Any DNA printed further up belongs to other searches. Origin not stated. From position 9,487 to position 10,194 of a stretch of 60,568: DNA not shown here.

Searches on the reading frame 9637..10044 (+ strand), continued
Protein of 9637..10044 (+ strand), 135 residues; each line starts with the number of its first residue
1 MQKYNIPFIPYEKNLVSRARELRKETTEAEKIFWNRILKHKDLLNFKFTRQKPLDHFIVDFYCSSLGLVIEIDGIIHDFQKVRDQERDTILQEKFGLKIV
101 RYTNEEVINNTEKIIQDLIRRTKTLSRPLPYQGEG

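Call 105: get_annotated_region(hit=H11, flank=5000)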
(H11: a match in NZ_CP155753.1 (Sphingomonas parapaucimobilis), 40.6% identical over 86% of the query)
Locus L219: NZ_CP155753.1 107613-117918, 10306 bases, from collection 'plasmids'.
description: Sphingomonas parapaucimobilis strain YK209 plasmid unnamed5, complete sequence
organism: Sphingomonas parapaucimobilis (NCBI taxid 28213)
taxonomy: Bacteria; Pseudomonadota; Alphaproteobacteria; Sphingomonadales; Sphingomonadaceae; Sphingomonas; Sphingomonas parapaucimobilis
host: -; source: Chinese cabbage; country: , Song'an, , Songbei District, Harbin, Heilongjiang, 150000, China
typing (MOB-suite, as given by PLSDB): non-mobilizable
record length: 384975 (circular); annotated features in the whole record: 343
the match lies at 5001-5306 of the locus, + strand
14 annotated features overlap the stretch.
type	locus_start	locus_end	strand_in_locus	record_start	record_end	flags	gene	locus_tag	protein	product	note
CDS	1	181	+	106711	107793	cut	gspL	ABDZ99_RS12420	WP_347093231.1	type II secretion system protein GspL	GO:0015628 - protein secretion by the type II secretion system [Evidence IEA]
CDS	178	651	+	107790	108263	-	gspM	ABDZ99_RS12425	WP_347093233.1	type II secretion system protein GspM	GO:0015628 - protein secretion by the type II secretion system [Evidence IEA]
CDS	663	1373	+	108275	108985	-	-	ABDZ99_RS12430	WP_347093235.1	type II secretion system protein N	-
CDS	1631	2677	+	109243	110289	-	-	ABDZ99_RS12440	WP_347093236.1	Glu/Leu/Phe/Val dehydrogenase dimerization domain-containing protein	GO:0006520 - amino acid metabolic process [Evidence IEA]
CDS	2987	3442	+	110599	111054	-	-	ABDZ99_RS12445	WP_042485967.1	SUF system Fe-S cluster assembly regulator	GO:0016226 - iron-sulfur cluster assembly [Evidence IEA]; GO:0006355 - regulation of DNA-templated transcription ...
CDS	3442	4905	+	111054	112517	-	sufB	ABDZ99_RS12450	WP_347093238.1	Fe-S cluster assembly protein SufB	GO:0016226 - iron-sulfur cluster assembly [Evidence IEA]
CDS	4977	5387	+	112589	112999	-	-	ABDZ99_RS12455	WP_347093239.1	DUF559 domain-containing protein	-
CDS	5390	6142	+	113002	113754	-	sufC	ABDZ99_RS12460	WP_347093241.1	Fe-S cluster assembly ATPase SufC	GO:0016226 - iron-sulfur cluster assembly [Evidence IEA]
CDS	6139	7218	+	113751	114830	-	-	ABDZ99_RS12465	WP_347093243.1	SufD family Fe-S cluster assembly protein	GO:0016226 - iron-sulfur cluster assembly [Evidence IEA]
CDS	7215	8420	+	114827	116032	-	-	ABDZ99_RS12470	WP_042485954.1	cysteine desulfurase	GO:0006534 - cysteine metabolic process [Evidence IEA]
CDS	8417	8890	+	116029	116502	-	-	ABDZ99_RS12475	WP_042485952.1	SUF system Fe-S cluster assembly protein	GO:0016226 - iron-sulfur cluster assembly [Evidence IEA]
CDS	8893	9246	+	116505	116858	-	-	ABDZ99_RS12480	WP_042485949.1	iron-sulfur cluster assembly accessory protein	-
CDS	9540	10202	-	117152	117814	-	-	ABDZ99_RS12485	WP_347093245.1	HAD-IA family hydrolase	GO:0008152 - metabolic process [Evidence IEA]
CDS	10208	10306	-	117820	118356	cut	-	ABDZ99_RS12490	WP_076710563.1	superoxide dismutase family protein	-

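Call 106: get_annotated_region(hit=H12, flank=5000)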
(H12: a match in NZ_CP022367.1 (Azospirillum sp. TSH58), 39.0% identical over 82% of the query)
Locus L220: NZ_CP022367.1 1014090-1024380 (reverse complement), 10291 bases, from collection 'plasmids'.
description: Azospirillum sp. TSH58 plasmid TSH58_p02, complete sequence
organism: Azospirillum sp. TSH58 (NCBI taxid 664962)
taxonomy: Bacteria; Pseudomonadota; Alphaproteobacteria; Rhodospirillales; Azospirillaceae; Azospirillum; Azospirillum sp. TSH58
host: -; source: single cell,paddy soils; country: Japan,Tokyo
typing (MOB-suite, as given by PLSDB): mobilizable; replicon rep_cluster_622; relaxase MOBQ
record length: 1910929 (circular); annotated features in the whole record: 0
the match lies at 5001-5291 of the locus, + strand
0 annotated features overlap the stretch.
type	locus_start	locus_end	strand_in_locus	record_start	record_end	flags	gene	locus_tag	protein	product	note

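Call 107: get_annotated_region(hit=H19, flank=5000)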
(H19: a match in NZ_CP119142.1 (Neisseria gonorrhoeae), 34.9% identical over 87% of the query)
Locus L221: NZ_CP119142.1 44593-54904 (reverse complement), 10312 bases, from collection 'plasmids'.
description: Neisseria gonorrhoeae strain 2022NG-0032 plasmid p2022NG-0032_1, complete sequence
organism: Neisseria gonorrhoeae (NCBI taxid 485)
taxonomy: Bacteria; Pseudomonadota; Betaproteobacteria; Neisseriales; Neisseriaceae; Neisseria; Neisseria gonorrhoeae
host: -; source: Homo sapiens,whole organism,synovial fluid; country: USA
typing (MOB-suite, as given by PLSDB): non-mobilizable
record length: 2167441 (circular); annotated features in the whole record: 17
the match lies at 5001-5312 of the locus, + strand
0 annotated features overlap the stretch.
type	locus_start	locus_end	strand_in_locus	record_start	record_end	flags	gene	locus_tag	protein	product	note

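Call 108: get_annotated_region(hit=H23, flank=5000)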
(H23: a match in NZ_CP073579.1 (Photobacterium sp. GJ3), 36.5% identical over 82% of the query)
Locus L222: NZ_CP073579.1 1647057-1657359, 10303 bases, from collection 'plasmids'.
description: Photobacterium sp. GJ3 plasmid pGJ3-1, complete sequence
organism: Photobacterium sp. GJ3 (NCBI taxid 2829502)
taxonomy: Bacteria; Pseudomonadota; Gammaproteobacteria; Vibrionales; Vibrionaceae; Photobacterium; Photobacterium sp. GJ3
host: -; source: -; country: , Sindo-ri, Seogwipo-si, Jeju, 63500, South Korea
typing (MOB-suite, as given by PLSDB): non-mobilizable
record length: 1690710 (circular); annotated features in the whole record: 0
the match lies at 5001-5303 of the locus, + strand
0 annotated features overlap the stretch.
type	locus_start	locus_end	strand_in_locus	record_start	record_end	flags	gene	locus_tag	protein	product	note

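Call 109: get_annotated_region(hit=H26, flank=5000)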
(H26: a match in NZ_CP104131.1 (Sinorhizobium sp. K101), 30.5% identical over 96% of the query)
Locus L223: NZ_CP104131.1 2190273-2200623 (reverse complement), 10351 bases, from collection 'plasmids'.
description: Sinorhizobium sp. K101 plasmid pK101a, complete sequence
organism: Sinorhizobium sp. K101 (NCBI taxid 2976820)
taxonomy: Bacteria; Pseudomonadota; Alphaproteobacteria; Hyphomicrobiales; Rhizobiaceae; Sinorhizobium; Sinorhizobium sp. K101
host: -; source: Phaseolus vulgaris,cell culture,Phaseolus vulgaris nodule,nodule from plant grown in inoculum free soil; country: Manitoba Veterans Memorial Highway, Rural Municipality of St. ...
typing (MOB-suite, as given by PLSDB): non-mobilizable
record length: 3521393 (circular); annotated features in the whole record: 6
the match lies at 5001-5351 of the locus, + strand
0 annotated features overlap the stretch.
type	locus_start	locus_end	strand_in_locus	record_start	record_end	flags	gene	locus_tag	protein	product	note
